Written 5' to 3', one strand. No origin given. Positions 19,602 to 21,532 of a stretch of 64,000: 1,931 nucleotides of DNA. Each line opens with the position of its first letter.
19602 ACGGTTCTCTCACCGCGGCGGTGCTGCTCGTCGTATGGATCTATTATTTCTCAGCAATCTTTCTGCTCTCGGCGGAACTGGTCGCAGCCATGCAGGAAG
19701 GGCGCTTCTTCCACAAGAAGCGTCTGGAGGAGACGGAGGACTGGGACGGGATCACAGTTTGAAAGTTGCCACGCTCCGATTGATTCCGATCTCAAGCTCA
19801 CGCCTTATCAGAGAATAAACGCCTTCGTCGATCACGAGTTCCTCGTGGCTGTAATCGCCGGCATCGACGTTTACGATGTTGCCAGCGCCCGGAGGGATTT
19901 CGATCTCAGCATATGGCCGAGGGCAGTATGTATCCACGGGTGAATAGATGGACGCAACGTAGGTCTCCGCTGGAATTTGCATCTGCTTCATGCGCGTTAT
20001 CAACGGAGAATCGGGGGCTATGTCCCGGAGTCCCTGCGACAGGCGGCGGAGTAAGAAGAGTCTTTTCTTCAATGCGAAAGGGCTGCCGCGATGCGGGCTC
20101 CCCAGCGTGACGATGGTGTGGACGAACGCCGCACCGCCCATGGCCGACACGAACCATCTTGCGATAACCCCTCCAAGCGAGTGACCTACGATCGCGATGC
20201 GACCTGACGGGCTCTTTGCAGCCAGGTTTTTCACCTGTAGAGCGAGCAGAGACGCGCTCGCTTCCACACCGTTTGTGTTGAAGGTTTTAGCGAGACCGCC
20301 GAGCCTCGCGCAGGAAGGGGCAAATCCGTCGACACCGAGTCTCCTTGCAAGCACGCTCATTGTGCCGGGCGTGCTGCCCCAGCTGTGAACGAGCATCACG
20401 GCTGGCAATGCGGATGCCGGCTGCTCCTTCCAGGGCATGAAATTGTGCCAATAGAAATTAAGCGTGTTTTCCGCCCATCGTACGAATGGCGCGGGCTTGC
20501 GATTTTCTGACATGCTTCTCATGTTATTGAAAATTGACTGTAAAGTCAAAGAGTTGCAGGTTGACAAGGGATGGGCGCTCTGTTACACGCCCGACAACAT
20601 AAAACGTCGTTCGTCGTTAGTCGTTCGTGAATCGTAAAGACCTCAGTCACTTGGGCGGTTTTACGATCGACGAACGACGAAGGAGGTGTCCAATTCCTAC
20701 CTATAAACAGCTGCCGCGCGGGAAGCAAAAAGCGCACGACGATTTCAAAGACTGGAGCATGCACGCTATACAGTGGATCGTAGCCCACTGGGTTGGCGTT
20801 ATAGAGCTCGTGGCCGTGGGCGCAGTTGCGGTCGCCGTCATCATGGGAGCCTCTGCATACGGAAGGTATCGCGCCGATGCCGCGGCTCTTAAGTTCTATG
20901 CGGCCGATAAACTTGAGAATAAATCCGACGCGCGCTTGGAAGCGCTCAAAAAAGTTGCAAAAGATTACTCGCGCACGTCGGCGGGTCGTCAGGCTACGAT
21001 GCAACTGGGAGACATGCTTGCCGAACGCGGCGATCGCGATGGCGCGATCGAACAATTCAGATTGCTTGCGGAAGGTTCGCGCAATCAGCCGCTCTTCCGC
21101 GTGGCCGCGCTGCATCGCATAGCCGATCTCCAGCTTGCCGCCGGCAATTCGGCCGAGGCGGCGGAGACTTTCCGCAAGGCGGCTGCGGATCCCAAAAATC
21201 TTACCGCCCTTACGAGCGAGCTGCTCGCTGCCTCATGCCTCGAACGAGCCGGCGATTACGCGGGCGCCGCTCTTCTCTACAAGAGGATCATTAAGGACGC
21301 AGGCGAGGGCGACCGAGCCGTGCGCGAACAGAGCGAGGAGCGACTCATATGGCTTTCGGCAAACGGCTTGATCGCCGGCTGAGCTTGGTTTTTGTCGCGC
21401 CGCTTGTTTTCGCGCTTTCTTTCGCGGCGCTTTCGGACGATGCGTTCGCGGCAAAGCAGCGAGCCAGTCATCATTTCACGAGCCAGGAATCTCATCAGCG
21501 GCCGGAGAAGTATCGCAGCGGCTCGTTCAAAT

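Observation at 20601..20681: Hairpin element family with CGTTAG/TAGT tandem arms in 5-prime leaders of four genes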

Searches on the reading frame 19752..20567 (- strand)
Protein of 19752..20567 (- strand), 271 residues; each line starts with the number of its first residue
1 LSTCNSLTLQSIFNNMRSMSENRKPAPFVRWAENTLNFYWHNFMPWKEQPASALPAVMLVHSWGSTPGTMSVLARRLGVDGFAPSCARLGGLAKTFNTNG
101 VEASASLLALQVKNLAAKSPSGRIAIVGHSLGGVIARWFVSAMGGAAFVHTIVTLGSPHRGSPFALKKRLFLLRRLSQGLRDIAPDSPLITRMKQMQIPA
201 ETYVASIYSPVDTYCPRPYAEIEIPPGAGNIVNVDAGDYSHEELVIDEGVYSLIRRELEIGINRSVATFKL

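Call 57: search_protein_families(library=pfam, proteins=[window:19752-20567:-], max_evalue=0.01)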
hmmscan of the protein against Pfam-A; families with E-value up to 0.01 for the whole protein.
window:19752-20567:- (271 aa): 11 families
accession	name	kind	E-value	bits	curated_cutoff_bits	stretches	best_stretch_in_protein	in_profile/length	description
PF07819.20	PGAP1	-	5.6e-09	36.5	24.3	1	118-170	87-140/233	PGAP1-like alpha/beta domain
PF02089.21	Palm_thioest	-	8.4e-07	29.4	26.8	1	111-162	57-113/254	Palmitoyl protein thioesterase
PF05057.20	DUF676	-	1.8e-06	28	20.3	1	95-167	49-133/217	Putative serine esterase (DUF676)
PF06259.18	Abhydrolase_8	-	1.8e-05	24.9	20.5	1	91-158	77-143/178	Alpha/beta hydrolase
PF24096.1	DUF7379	-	6.3e-05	23.4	33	1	108-178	57-131/191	Domain of unknown function (DUF7379)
PF12697.13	Abhydrolase_6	-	0.00012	23.3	26.3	1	58-179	2-115/217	Alpha/beta hydrolase family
PF01764.32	Lipase_3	-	0.00013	22.3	22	1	110-161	51-106/140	Lipase (class 3)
PF00561.26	Abhydrolase_1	-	0.0004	20.6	25.8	1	112-164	59-111/245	alpha/beta hydrolase fold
PF01083.28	Cutinase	-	0.0024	18.3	25.9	1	97-215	54-145/173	Cutinase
PF02450.21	LCAT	-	0.0027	17.4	21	1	116-167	115-170/392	Lecithin:cholesterol acyltransferase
PF12146.15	Hydrolase_4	-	0.0042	16.9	27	0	56-142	6-95/239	Serine aminopeptidase, S33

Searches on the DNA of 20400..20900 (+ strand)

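Call 12: search_rna_families(source=window, start=20400, end=20900, threshold=evalue, max_evalue=10)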
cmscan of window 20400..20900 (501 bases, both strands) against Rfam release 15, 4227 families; matches with E-value up to 10: 4.
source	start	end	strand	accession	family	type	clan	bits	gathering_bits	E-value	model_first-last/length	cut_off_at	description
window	20614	20677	-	RF04094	MIR537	Gene; miRNA;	-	15.8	100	0.73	1-151/151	no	MIR537 microRNA precursor family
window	20621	20677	+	RF04094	MIR537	Gene; miRNA;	-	14.9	100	1.3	1-151/151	no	MIR537 microRNA precursor family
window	20732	20766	+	RF00276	SNORD52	Gene; snRNA; snoRNA; CD-box;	CL00063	14.5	45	3.3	1-67/67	no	Small nucleolar RNA SNORD52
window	20601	20697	+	RF03771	mir-341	Gene; miRNA;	-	14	90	7.4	1-96/96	no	mir-341 microRNA precursor family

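Call 64: build_rna_model(alignment_id=A1, structure=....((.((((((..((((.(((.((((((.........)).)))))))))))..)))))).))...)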
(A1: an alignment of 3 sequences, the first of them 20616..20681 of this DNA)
Model R1 built from alignment A1 (3 sequences, 67 columns); structure: as given.
model positions 66; base pairs 21; branch points 0; effective number of sequences 2.46; information 0.85 bits per position. Calibrated on 0.2 Mb of random sequence (short: E-values are rough).
structure used (alignment columns):
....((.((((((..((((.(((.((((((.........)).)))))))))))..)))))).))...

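Call 65: search_with_rna_model(model_id=R1, sources=[window, L120, L118, L119, L122], max_evalue=10, show_alignments=6)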
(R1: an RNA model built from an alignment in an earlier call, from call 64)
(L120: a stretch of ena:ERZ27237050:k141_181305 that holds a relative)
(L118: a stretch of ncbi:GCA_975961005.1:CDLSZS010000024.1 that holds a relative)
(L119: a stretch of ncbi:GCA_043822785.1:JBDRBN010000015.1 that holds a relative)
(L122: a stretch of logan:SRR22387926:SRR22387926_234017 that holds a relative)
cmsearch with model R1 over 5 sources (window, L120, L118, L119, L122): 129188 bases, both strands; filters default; matches with E-value up to 10: 11.
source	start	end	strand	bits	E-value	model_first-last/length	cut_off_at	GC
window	20616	20681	+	88.9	2.1e-24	1-66/66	no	0.48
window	36634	36699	+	84.2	5.8e-23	1-66/66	no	0.5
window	39972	40038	+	77.3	7.4e-21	1-66/66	no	0.49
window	36635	36700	-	41.2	8.9e-10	1-66/66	no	0.48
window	20617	20682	-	41.1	9.4e-10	1-66/66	no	0.48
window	39973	40039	-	20.7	0.0017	1-66/66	no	0.49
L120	3409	3447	-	11.7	0.98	1-66/66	no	0.64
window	36274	36321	+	11.5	1.2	1-66/66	no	0.69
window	36911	36932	+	11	1.7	18-50/66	no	0.59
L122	4568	4625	+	10.8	1.8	1-66/66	no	0.5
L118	15669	15697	+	9.1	6.3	20-48/66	no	0.52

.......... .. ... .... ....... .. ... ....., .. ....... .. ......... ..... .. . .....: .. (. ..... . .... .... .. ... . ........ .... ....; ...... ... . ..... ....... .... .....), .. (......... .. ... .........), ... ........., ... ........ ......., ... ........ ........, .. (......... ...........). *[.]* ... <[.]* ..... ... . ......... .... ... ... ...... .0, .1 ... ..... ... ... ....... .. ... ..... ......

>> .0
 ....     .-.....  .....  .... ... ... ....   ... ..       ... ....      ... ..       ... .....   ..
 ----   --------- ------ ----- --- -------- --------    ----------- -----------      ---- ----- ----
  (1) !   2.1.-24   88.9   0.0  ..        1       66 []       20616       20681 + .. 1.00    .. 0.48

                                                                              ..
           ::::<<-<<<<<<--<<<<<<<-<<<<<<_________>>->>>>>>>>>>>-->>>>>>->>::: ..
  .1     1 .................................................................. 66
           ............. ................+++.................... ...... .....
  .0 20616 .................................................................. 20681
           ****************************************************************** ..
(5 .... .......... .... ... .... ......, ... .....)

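Call 89: search_with_rna_model(model_id=R1, sources=[L253, L254, L255, L123, L124], max_evalue=10)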
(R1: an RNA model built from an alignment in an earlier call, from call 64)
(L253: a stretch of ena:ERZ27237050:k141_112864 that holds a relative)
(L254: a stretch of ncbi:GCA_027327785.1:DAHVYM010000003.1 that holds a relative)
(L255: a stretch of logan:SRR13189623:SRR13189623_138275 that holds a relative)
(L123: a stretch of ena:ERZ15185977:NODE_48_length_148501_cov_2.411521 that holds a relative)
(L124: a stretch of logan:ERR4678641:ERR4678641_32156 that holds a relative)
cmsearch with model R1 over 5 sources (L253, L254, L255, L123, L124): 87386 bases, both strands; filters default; matches with E-value up to 10: 0.
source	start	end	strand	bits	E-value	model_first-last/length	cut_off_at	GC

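Call 107: search_with_rna_model(model_id=R1, sources=[L256, L257], max_evalue=10, filters=off, show_alignments=3)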
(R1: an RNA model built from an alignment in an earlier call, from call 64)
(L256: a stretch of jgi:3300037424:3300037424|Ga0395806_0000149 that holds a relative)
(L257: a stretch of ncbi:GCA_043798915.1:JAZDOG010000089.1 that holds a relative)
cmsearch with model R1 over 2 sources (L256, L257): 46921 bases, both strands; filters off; matches with E-value up to 10: 23.
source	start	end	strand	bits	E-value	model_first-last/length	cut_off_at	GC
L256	11732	11798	-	12.5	0.2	1-66/66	no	0.61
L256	12242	12280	-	12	0.29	1-66/66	no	0.51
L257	16545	16562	-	10.7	0.71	26-43/66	no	0.72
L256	236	266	+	10.4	0.92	1-66/66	no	0.65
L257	286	306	+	10.4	0.92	1-66/66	no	0.62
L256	664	706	-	10.1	1.1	1-66/66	no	0.51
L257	15426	15468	-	9.6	1.5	1-66/66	no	0.65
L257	738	789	-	9.2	2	1-66/66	no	0.54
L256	11957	11996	-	9.2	2.1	1-66/66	no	0.57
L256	4108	4123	+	8.6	3.2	27-42/66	no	0.56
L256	4904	4932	-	8.2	4.4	20-48/66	no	0.59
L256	21914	21944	+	8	4.7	1-66/66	no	0.55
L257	7746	7768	+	8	4.8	1-66/66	no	0.65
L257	2365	2426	-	7.9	5.2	1-66/66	no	0.61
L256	2450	2484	+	7.9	5.3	1-66/66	no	0.57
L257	15458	15485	+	7.8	5.7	1-66/66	no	0.64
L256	22987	23002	-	7.8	5.8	1-66/66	no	0.69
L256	9860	9895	+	7.7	5.9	1-66/66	no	0.44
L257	12666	12738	-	7.6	6.5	1-66/66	no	0.78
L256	2172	2209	-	7.1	9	1-66/66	no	0.5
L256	5680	5713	+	7.1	9.5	1-66/66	no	0.74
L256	20168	20183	+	7.1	9.5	27-42/66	no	0.62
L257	14245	14266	-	7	10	1-66/66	no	0.68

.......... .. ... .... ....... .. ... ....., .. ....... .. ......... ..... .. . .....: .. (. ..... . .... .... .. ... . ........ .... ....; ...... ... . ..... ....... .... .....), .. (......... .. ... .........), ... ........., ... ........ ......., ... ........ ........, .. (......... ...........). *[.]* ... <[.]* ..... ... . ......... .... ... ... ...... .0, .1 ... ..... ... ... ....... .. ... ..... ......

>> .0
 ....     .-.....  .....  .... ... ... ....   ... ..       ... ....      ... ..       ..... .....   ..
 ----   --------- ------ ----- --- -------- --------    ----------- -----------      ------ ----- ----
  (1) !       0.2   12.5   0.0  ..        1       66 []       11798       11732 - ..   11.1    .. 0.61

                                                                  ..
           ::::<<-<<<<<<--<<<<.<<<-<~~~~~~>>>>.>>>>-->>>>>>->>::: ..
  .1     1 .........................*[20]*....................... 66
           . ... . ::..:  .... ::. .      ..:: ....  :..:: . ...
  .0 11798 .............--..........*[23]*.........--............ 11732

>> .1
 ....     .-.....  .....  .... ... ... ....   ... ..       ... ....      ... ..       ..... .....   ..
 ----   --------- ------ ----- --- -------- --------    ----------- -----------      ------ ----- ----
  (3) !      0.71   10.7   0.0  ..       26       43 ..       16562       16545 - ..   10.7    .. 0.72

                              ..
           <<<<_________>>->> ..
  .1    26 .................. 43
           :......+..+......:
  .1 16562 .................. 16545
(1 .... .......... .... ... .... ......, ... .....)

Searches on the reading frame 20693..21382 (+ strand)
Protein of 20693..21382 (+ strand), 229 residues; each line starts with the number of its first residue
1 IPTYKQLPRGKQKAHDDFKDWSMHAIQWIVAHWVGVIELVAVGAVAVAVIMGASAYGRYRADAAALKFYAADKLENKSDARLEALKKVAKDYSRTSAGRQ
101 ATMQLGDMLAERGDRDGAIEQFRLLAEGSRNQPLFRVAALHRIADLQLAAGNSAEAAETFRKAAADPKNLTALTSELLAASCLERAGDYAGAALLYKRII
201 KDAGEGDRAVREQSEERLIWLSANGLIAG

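Call 57: search_protein_families(library=pfam, proteins=[window:20693-21382:+], max_evalue=0.01)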
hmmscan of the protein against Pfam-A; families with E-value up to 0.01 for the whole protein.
window:20693-21382:+ (229 aa): 7 families
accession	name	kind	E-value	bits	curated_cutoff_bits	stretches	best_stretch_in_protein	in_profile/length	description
PF09976.15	TPR_21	-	1.3e-08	35.2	25.5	1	28-207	3-180/193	Tetratricopeptide repeat-like domain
PF13432.12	TPR_16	-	1e-06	29.5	32.7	1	143-204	3-61/65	Tetratricopeptide repeat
PF13428.12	TPR_14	-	2.7e-06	28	23.5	0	138-173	2-38/44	Tetratricopeptide repeat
PF13174.12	TPR_6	-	2.8e-06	28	26.3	0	139-164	2-27/33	Tetratricopeptide repeat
PF13176.12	TPR_7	-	1.7e-05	25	27.9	0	139-165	1-29/36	Tetratricopeptide repeat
PF07719.23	TPR_2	-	2.4e-05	24.6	27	0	138-164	2-28/34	Tetratricopeptide repeat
PF13424.12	TPR_12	-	0.00023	21.8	30.1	1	102-164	4-72/77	Tetratricopeptide repeat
